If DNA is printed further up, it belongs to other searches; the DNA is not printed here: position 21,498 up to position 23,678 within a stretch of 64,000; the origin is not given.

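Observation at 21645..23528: Bacterial-type acetyl-CoA carboxylase CT fused in reversed AccA-AccD order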

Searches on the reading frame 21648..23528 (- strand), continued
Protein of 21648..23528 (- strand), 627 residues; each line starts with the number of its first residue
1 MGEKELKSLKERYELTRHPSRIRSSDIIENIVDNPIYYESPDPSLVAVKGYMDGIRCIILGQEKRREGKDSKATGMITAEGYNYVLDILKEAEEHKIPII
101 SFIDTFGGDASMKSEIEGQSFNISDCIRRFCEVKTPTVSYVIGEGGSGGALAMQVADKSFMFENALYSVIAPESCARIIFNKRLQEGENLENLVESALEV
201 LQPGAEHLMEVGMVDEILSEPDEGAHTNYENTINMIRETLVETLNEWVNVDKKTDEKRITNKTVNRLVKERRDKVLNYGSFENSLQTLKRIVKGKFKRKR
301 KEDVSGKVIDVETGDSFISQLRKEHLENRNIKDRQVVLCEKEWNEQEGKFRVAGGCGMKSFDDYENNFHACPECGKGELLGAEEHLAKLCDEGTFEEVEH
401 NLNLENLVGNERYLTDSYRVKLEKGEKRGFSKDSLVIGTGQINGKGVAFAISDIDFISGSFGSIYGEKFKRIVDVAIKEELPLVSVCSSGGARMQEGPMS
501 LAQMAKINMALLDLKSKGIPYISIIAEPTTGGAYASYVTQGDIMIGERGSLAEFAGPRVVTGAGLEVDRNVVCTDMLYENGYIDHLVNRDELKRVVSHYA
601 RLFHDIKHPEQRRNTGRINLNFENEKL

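Call 9: find_encoding_contigs(protein=P0002, flank=10000, max_places=3)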
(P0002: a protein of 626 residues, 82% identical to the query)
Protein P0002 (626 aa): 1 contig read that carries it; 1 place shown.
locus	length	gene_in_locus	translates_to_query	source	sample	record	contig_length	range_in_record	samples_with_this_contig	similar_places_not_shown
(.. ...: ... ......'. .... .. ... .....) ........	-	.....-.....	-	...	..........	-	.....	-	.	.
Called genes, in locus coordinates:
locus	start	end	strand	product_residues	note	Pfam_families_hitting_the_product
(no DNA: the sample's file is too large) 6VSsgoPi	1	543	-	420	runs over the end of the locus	PF00374:NiFeSe_Hases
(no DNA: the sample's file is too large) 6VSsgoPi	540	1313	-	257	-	PF01058:Oxidored_q6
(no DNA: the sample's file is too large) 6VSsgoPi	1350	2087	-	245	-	PF02535:Zip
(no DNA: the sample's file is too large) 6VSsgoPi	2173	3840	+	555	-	PF01558:POR, PF01855:POR_N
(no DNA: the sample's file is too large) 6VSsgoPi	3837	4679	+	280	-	PF02775:TPP_enzyme_C, PF12367:PFO_beta_C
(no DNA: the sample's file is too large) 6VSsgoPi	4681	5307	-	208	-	PF01135:PCMT, PF01596:Methyltransf_3, PF01209:Ubie_methyltran (weak), PF00398:RrnaAD, PF08704:GCD14, PF01189:Methyltr_RsmB-F (weak), PF13847:Methyltransf_31, PF13649:Methyltransf_25, +2 more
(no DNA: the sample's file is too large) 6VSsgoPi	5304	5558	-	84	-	-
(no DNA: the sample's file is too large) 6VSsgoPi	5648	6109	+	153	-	-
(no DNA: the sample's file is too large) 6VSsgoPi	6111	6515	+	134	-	PF01155:HypA (faint)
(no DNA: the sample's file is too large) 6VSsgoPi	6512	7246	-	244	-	-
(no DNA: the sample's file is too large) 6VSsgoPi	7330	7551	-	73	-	-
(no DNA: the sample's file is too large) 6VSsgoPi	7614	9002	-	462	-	-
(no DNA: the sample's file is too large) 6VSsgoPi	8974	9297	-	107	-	PF01866:Diphthamide_syn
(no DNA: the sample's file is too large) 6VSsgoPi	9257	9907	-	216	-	PF00702:Hydrolase, PF13419:HAD_2, PF13242:Hydrolase_like (weak)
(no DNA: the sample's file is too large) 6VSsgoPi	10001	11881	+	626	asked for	PF03255:ACCA, PF01039:Carboxyl_trans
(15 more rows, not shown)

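Call 10: find_encoding_contigs(protein=P0028, flank=8000, max_places=2)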
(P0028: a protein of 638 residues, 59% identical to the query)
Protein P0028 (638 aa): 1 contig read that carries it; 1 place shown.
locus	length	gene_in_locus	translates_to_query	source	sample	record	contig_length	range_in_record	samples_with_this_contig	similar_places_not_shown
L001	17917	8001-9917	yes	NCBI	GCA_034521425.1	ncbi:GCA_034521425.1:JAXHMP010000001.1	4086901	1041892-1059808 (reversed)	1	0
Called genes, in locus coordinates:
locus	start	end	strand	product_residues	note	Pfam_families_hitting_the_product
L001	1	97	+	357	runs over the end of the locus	PF00497:SBP_bac_3, PF10613:Lig_chan-Glu_bd, PF00520:Ion_trans (weak), PF07885:Ion_trans_2, PF00060:Lig_chan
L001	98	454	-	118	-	PF24709:DUF7670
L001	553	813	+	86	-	-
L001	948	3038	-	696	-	PF26549:Tricorn_N, PF00930:DPPIV_N (faint), PF07676:PD40 (faint), PF25174:Beta-prop_THOC3 (faint), PF26550:Tricorn_2nd, PF00756:Esterase (weak), PF00326:Peptidase_S9, PF01738:DLH (weak), +2 more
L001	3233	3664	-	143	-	PF02566:OsmC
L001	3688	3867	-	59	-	-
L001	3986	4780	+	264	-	-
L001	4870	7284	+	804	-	PF13620:CarboxypepD_reg, PF13715:CarbopepD_reg_2, PF07715:Plug (weak), PF00593:TonB_dep_Rec_b-barrel, PF14905:OMP_b-brl_3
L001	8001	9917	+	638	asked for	PF03255:ACCA, PF01039:Carboxyl_trans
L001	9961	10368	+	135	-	-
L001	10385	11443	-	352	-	PF02518:HATPase_c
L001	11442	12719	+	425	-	PF12704:MacB_PCD (weak), PF02687:FtsX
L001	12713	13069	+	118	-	PF02687:FtsX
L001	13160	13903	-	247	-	-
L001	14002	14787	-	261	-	PF00582:Usp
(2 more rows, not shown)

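Call 11: find_encoding_contigs(protein=P0003, flank=8000, max_places=3)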
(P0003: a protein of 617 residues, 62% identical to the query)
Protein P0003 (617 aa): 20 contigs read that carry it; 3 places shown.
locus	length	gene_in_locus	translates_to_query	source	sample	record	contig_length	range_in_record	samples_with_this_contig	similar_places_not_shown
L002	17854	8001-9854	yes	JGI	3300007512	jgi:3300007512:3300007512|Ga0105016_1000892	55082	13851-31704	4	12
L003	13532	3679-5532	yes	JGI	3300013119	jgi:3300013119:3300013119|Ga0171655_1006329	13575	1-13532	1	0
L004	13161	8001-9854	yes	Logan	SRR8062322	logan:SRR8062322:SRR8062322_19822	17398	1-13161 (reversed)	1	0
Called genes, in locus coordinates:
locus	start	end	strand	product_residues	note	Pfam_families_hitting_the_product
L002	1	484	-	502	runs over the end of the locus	PF01558:POR, PF01855:POR_N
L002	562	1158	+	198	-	PF01928:CYTH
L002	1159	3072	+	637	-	PF16177:ACAS_N, PF00501:AMP-binding, PF13193:AMP-binding_C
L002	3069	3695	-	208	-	PF01135:PCMT, PF01596:Methyltransf_3 (weak), PF08704:GCD14, PF00398:RrnaAD, PF13847:Methyltransf_31, PF13649:Methyltransf_25 (weak)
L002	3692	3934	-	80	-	-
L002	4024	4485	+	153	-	-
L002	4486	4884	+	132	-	PF01155:HypA (faint)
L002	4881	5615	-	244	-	-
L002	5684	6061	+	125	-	-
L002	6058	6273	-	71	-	-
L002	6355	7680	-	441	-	-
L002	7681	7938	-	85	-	PF01866:Diphthamide_syn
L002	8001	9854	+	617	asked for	PF01039:Carboxyl_trans, PF03255:ACCA, PF01039:Carboxyl_trans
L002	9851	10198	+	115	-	PF00293:NUDIX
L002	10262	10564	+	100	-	PF01035:DNA_binding_1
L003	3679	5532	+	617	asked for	PF01039:Carboxyl_trans, PF03255:ACCA, PF01039:Carboxyl_trans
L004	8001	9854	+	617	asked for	PF01039:Carboxyl_trans, PF03255:ACCA, PF01039:Carboxyl_trans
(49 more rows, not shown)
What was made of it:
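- Vertical inheritance: orthologues of 82% and 62% identity sit in the same neighbourhood (PheRS, MGMT, Dph fragment, TrmB, oxidoreductase) (calls 9, 11). Syntenic orthologues exist in two further Woesearchaeota (calls 9, 11).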

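Call 12: find_encoding_contigs(protein=P0116, flank=8000, max_places=2)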
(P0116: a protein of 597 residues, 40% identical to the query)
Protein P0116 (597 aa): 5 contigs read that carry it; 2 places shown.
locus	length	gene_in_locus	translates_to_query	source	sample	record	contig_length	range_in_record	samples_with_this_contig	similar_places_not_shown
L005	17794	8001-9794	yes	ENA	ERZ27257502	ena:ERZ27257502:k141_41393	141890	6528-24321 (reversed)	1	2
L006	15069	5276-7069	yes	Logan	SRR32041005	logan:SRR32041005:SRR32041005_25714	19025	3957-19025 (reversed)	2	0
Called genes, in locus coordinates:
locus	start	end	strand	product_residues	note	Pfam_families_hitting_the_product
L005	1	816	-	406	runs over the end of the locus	-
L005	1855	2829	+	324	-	PF01073:3Beta_HSD, PF01370:Epimerase, PF04321:RmlD_sub_bind (weak), PF16363:GDP_Man_Dehyd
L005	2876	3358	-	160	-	-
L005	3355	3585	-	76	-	-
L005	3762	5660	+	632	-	PF04389:Peptidase_M28 (weak), PF01546:Peptidase_M20, PF05343:Peptidase_M42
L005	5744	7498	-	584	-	PF03577:Peptidase_C69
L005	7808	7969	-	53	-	-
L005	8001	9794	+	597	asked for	PF01039:Carboxyl_trans, PF03255:ACCA, PF01039:Carboxyl_trans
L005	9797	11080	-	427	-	PF00324:AA_permease, PF03845:Spore_permease (weak), PF13520:AA_permease_2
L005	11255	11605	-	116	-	-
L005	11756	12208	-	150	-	-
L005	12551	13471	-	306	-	-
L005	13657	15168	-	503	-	PF01676:Metalloenzyme, PF06415:iPGM_N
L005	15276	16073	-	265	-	PF07238:PilZ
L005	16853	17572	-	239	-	PF01712:dNK, PF13238:AAA_18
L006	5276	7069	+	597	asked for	PF01039:Carboxyl_trans, PF03255:ACCA, PF01039:Carboxyl_trans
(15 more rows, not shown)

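Call 14: find_encoding_contigs(protein=P0001, flank=10000, max_places=3)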
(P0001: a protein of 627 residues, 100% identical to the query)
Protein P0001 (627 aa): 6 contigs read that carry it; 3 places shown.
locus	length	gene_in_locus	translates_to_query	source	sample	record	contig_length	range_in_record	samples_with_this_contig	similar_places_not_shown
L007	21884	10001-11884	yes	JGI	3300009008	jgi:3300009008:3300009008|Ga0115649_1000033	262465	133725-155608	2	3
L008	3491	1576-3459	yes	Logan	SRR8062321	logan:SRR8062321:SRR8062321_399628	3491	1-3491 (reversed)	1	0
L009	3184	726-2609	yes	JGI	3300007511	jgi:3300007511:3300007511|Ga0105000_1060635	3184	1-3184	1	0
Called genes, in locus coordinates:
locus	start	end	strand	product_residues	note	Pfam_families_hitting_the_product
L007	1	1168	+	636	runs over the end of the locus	PF16177:ACAS_N, PF00501:AMP-binding, PF13193:AMP-binding_C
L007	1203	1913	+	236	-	PF00106:adh_short, PF08659:KR, PF13561:adh_short_C2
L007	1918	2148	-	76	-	-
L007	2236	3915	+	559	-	PF01558:POR, PF01855:POR_N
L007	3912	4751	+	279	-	PF02775:TPP_enzyme_C, PF12367:PFO_beta_C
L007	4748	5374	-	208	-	PF01135:PCMT, PF01596:Methyltransf_3 (weak), PF01209:Ubie_methyltran (weak), PF00398:RrnaAD, PF08704:GCD14, PF01189:Methyltr_RsmB-F (weak), PF13847:Methyltransf_31, PF13649:Methyltransf_25, +2 more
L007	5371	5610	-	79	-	-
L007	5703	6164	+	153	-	-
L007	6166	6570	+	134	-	PF01155:HypA (faint)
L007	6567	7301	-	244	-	-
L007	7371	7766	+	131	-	-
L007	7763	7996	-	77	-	-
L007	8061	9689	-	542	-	PF13205:Big_5 (faint)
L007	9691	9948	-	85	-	PF01866:Diphthamide_syn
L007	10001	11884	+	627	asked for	PF01039:Carboxyl_trans, PF03255:ACCA, PF01039:Carboxyl_trans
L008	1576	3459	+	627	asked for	PF01039:Carboxyl_trans, PF03255:ACCA, PF01039:Carboxyl_trans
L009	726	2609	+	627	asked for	PF01039:Carboxyl_trans, PF03255:ACCA, PF01039:Carboxyl_trans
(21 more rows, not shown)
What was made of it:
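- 21645..23528 (-): CDS of the 627-aa single-chain AccA>AccD carboxyltransferase (stop codon included). Identical protein on 6 contigs from at least 3 assemblies in call 14.
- Authenticity: the identical protein is on six contigs from at least three assemblies, including a 262-kb contig (call 14). The identical 627-aa protein is on six contigs from at least three assemblies (call 14).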

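Call 22: find_related_loci(query=A1, collection=genome_contigs, flank=10000)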
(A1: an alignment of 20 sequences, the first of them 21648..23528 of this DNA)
Query A1 (627 aa) in genome_contigs; peptide patterns used: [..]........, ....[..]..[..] (x = any residue, [..] = any of these).
600 stretches matched a pattern (row limit reached: there are more); 599 encode a relative of the query (tblastn E <= 1e-3); the best 80 are kept; 80 distinct loci.
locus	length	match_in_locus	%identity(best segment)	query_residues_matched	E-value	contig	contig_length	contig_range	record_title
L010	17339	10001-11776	35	16-613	8e-96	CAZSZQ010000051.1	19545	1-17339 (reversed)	MAG TPA_asm: uncultured Desulfatiglans sp. isolate SRP192927_co7_235 genome assembly, contig: NODE_4971_length_19545_cov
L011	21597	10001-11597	39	14-603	4e-43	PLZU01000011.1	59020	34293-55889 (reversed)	MAG: Actinomycetota bacterium isolate palsa_739 73.20120700_P3D.111_contig_33104, whole genome shotgun sequence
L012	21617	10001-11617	36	14-613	2e-42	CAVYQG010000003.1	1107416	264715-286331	MAG: uncultured Actinomycetes bacterium isolate MFD06229.bin.2.154 genome assembly, contig: contig_35526, whole genome s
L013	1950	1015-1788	33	11-281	2e-43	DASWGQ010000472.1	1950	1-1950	MAG TPA_asm: Myxococcales bacterium isolate SMAG_U2820 k141_865935, whole genome shotgun sequence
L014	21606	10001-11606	37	14-603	3e-42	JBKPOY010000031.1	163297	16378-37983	MAG: Actinomycetota bacterium isolate GS_HAYS_MAG_00002 GS_HAYS_000000808916, whole genome shotgun sequence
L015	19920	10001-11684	34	57-603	3e-42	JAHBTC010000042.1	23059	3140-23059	MAG: Fimbriimonadaceae bacterium isolate ACE_ARM5 ARM5_42, whole genome shotgun sequence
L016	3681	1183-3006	36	8-603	3e-42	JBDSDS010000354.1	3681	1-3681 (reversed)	MAG: Chloroflexia bacterium isolate cluster1_bin.187 k127_5097744, whole genome shotgun sequence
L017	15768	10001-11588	38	14-603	8e-42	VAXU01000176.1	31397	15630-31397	MAG: Actinobacteria bacterium isolate AC_40 14_0927_12_40cm_scaffold_6218, whole genome shotgun sequence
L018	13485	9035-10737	35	3-609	5e-42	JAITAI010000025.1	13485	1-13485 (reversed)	MAG: Treponema sp. isolate Ncb351_bin4 k119_4646611, whole genome shotgun sequence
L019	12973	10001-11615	36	3-604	7e-42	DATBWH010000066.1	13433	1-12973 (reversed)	MAG TPA_asm: Candidatus Humimicrobiaceae bacterium isolate SMAG_U7536 k141_1522621, whole genome shotgun sequence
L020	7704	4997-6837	35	3-602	1e-41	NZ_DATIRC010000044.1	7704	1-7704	MAG: Romboutsia sp. isolate SMAG_U15893 k141_441102, whole genome shotgun sequence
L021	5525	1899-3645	36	8-593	1e-41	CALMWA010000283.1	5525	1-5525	MAG TPA_asm: uncultured actinobacterium isolate SRR6670123_bin.74_CONCOCT_v1.1_MAG genome assembly, contig: ERZ534009.10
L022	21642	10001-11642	37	8-596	4e-41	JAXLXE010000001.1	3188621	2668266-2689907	MAG: Chloroflexota bacterium isolate STL-CHL41 C1.226.fa-1, whole genome shotgun sequence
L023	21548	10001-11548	36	16-610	4e-41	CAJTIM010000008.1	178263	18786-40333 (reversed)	Clostridia bacterium isolate B90_2 genome assembly, contig: MGBC000266.8, whole genome shotgun sequence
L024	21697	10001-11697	35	15-603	3e-41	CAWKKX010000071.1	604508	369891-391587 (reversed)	MAG: uncultured Chloroflexia bacterium isolate MFD04580.bin.2.112 genome assembly, contig: contig_9527, whole genome sho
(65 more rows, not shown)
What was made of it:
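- Tried and rejected: The GTDB genome scan with the family alignment (call 22) was swamped by the generic AccA motif.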

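Call 23: list_cluster_members(proteins=[P0003, P0005, P0012, P0020, P0023, P0030, P0041, P0112, P0113, P0119])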
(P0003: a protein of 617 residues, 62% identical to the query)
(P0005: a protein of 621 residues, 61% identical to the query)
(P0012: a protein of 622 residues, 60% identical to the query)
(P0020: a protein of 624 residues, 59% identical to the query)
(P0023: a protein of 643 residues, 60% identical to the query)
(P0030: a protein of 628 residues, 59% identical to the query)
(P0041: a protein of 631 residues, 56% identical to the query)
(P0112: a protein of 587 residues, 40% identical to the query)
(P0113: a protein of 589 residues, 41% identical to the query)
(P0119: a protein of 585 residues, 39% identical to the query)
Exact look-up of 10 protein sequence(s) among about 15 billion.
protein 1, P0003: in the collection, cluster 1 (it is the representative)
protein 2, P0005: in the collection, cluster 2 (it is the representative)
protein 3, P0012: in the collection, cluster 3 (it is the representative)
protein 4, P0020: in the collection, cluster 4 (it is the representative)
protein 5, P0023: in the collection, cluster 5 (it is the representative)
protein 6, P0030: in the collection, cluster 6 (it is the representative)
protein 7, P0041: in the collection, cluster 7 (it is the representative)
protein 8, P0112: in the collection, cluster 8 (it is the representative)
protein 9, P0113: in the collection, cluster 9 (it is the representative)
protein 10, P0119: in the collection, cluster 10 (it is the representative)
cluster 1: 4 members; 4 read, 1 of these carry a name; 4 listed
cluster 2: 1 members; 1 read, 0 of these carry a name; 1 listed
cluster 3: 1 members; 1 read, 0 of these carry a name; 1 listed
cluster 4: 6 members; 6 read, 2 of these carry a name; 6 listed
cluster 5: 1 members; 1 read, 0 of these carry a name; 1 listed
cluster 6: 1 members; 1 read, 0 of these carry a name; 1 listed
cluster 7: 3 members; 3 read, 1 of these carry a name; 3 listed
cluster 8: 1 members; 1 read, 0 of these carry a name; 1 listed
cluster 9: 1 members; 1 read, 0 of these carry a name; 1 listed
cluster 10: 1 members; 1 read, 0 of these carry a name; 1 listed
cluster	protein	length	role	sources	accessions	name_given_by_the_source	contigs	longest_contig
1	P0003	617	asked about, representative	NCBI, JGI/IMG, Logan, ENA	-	-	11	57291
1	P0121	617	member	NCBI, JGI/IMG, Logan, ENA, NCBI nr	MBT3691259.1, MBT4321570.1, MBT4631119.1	hypothetical protein HOG16_03395 [Candidatus Woesearchaeota archaeon] | acetyl-CoA carboxylase carboxyl transferase beta subunit | hypothetical protein [Candidatus Woesearchaeota archaeon]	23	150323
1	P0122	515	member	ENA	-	-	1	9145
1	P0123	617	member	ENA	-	-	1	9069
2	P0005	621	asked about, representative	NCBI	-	-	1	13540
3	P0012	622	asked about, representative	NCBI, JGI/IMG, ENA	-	-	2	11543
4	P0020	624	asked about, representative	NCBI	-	-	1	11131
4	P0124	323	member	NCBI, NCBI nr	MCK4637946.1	MAG: hypothetical protein KAT33_00860, partial [Bacteroidales bacterium] | hypothetical protein [Bacteroidales bacterium]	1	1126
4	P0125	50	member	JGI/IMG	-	hypothetical protein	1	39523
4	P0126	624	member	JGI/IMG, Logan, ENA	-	-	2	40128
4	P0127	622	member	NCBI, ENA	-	-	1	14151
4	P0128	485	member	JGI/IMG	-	-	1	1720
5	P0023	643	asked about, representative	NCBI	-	-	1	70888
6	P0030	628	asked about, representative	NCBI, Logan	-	-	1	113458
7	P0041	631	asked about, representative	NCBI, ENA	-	-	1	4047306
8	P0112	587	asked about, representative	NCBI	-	-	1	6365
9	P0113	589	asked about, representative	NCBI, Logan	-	-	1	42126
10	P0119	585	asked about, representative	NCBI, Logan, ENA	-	-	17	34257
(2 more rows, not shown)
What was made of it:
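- One of them is named Woesearchaeota (call 23).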
